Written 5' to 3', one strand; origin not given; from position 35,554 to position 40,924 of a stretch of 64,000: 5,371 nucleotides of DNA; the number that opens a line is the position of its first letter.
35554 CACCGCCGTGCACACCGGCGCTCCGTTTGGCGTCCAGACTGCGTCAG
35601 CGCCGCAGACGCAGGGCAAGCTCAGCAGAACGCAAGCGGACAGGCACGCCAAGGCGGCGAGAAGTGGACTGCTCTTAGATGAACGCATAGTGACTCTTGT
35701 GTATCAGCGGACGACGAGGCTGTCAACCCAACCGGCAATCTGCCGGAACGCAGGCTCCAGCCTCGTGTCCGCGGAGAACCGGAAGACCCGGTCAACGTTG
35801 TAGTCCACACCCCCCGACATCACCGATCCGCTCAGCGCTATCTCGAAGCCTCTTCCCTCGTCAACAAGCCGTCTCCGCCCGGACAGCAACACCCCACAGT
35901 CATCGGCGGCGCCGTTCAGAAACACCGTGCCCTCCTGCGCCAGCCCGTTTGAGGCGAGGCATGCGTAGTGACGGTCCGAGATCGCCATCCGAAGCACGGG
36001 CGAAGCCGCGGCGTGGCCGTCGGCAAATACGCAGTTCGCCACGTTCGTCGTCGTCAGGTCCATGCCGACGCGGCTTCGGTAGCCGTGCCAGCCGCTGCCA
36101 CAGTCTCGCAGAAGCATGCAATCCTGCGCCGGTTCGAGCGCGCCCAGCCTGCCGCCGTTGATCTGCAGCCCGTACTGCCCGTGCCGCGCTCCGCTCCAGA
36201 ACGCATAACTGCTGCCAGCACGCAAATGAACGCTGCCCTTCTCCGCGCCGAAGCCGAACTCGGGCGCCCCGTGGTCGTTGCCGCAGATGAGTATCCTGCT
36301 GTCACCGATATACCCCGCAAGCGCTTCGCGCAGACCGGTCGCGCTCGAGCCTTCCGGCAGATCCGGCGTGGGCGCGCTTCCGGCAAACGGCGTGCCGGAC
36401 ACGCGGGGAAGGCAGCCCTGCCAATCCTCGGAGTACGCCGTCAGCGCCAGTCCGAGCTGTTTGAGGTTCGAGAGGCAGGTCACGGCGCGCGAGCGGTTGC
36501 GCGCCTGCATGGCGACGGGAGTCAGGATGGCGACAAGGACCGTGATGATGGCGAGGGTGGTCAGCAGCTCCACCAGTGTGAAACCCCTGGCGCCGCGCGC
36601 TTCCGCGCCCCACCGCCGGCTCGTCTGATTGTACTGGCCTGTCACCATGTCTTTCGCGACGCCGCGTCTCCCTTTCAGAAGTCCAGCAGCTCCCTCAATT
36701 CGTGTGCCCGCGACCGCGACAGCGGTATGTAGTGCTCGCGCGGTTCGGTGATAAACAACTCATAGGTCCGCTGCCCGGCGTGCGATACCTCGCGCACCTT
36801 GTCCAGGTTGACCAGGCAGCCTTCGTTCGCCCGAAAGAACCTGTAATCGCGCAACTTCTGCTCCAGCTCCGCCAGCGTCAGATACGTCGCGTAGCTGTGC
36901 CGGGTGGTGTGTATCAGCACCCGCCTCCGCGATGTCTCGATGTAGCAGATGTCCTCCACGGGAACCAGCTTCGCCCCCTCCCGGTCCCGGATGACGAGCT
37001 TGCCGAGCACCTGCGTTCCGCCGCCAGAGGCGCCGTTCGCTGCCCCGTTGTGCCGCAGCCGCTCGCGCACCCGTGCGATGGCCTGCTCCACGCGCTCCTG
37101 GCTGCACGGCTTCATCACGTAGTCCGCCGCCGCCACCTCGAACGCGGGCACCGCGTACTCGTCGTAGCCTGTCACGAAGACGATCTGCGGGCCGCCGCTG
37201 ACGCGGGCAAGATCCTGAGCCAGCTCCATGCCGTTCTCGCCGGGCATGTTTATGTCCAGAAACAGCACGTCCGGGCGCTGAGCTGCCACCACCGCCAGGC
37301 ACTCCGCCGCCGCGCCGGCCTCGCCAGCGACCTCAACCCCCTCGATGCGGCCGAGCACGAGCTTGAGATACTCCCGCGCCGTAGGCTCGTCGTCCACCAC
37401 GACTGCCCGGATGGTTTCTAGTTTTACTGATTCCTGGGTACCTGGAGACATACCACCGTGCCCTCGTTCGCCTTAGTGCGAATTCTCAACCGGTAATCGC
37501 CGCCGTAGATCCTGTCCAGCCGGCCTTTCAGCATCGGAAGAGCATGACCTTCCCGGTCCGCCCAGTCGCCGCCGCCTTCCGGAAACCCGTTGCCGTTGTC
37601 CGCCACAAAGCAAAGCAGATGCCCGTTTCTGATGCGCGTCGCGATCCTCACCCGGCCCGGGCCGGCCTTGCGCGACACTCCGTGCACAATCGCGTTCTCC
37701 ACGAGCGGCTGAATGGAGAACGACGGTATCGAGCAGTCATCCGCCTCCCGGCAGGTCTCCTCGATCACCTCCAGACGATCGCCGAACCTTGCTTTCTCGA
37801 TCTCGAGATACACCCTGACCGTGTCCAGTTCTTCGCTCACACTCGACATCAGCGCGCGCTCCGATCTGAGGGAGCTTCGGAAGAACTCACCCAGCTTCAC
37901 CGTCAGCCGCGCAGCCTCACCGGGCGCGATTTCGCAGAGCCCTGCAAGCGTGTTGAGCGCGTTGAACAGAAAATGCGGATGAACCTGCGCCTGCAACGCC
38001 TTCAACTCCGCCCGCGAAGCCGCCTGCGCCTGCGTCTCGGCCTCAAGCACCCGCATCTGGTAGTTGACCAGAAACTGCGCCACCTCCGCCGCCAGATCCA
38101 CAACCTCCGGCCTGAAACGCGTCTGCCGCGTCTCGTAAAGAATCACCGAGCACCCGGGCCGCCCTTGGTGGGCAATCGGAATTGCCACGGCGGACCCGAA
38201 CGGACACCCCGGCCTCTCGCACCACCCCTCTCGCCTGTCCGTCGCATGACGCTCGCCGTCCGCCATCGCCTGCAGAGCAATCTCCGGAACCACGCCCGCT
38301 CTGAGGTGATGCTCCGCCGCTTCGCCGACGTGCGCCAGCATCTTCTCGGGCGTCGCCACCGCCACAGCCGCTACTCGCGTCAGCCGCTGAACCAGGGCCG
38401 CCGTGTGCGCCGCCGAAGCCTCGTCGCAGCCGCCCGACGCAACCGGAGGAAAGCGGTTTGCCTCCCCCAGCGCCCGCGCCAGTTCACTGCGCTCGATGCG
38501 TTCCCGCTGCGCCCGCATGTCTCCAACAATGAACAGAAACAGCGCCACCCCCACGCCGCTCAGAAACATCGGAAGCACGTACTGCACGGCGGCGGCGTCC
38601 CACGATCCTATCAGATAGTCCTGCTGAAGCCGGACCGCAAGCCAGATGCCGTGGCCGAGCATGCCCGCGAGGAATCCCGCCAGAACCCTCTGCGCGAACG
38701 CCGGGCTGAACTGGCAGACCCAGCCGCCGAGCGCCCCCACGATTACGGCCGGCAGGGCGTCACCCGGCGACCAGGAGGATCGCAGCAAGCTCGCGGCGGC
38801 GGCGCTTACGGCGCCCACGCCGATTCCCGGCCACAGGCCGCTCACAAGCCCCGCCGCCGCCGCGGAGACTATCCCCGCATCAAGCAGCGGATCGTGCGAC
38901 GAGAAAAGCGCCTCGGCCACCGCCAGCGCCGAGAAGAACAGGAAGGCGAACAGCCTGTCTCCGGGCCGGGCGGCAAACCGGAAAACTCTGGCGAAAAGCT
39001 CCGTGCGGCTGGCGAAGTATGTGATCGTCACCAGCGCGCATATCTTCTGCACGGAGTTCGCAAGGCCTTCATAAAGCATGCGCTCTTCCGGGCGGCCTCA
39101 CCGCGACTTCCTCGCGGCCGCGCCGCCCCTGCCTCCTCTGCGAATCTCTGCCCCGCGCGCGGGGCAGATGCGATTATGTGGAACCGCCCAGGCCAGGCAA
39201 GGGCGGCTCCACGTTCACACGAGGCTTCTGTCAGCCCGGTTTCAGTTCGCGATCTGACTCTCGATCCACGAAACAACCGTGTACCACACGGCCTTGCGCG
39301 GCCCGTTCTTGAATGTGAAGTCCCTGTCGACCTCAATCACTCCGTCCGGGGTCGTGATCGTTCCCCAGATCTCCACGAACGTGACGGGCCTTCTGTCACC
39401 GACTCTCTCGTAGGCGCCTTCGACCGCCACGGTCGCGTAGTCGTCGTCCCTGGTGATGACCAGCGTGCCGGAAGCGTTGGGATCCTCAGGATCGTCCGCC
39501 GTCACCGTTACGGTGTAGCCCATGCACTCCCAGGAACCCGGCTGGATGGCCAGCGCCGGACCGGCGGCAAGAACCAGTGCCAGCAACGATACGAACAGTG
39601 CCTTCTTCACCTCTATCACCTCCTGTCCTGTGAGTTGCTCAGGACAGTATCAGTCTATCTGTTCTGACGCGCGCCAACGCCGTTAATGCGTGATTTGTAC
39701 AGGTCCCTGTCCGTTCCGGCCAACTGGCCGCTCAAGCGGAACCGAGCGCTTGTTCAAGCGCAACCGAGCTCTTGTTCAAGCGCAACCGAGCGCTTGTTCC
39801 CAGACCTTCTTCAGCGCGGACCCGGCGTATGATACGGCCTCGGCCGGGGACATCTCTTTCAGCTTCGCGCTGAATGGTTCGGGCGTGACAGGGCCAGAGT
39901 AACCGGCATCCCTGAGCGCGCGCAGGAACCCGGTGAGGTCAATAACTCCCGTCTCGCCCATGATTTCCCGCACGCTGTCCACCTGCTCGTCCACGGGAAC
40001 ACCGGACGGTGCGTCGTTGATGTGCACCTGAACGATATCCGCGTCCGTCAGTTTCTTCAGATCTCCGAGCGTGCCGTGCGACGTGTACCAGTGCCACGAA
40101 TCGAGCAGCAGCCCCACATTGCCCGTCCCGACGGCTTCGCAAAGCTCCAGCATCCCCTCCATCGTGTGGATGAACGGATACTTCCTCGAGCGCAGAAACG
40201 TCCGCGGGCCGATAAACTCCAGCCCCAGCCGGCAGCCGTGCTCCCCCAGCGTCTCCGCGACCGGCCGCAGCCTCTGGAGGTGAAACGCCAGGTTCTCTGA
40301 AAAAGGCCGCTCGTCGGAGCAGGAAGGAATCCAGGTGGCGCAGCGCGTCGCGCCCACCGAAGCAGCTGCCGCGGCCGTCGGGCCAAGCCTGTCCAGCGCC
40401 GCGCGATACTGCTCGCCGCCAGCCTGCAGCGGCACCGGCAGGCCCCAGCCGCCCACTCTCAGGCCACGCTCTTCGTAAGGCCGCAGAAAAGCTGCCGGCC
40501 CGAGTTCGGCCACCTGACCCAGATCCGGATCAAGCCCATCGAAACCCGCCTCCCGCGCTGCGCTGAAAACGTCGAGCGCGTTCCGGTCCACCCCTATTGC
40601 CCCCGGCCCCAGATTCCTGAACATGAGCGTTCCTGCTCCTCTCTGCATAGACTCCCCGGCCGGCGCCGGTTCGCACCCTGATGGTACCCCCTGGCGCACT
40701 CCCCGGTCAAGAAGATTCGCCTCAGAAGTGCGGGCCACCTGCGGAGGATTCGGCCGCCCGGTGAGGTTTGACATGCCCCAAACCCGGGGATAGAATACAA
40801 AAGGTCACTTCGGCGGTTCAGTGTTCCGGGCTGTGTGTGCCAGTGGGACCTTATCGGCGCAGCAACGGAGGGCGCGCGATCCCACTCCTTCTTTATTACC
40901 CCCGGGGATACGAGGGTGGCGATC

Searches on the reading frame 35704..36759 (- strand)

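Call 52: search_protein_families(library=pfam, proteins=[window:35704-36759:-], max_evalue=0.0001)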
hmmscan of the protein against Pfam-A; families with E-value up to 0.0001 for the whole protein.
window:35704-36759:- (351 aa): 2 families
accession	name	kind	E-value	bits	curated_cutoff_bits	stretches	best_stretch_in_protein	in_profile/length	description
PF07963.17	N_methyl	-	7e-06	25.8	21.2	1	55-79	2-26/27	Prokaryotic N-terminal methylation motif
PF07596.16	SBP_bac_10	-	1.6e-05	25.5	23.3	1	85-119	2-35/268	Protein of unknown function (DUF1559)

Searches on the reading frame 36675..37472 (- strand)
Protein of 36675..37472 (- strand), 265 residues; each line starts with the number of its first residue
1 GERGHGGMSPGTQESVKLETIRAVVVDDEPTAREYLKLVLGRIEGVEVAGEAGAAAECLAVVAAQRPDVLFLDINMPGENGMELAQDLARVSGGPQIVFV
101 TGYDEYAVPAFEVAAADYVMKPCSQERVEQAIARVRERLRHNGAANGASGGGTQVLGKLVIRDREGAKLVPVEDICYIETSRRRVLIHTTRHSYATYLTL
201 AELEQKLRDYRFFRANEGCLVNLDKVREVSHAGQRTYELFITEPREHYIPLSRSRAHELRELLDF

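Call 52: search_protein_families(library=pfam, proteins=[window:36675-37472:-], max_evalue=0.0001)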
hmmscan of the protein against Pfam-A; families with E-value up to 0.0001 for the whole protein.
window:36675-37472:- (265 aa): 2 families
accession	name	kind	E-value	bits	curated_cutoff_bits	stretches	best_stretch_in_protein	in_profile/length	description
PF00072.30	Response_reg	-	4.5e-24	85.2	30.2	1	24-132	2-110/111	Response regulator receiver domain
PF04397.21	LytTR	-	1.9e-23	83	22.6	1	168-263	4-97/98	LytTr DNA-binding domain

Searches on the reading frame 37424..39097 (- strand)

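Call 52: search_protein_families(library=pfam, proteins=[window:37424-39097:-], max_evalue=0.0001)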
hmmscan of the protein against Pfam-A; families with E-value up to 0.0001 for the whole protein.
window:37424-39097:- (557 aa): 3 families
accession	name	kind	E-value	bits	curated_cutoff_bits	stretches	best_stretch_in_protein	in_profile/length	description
PF06580.19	His_kinase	-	4.2e-24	85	25.2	1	363-442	1-81/81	Histidine kinase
PF07694.17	5TM-5TMR_LYT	-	2e-06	28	24.6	1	34-191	3-166/169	5TMR of 5TMR-LYT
PF02518.31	HATPase_c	-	6.6e-06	27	26.4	1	462-556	10-110/111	Histidine kinase-, DNA gyrase B-, and HSP90-like ATPase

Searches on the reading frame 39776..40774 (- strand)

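Call 84: search_protein_families(library=pfam, proteins=[window:39776-40774:-], max_evalue=0.0001)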
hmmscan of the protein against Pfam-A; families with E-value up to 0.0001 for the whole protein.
window:39776-40774:- (332 aa): 1 family
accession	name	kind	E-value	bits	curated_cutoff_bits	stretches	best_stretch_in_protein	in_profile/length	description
PF01261.30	AP_endonuc_2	-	2.9e-25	89.8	31.1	1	70-310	1-234/249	Xylose isomerase-like TIM barrel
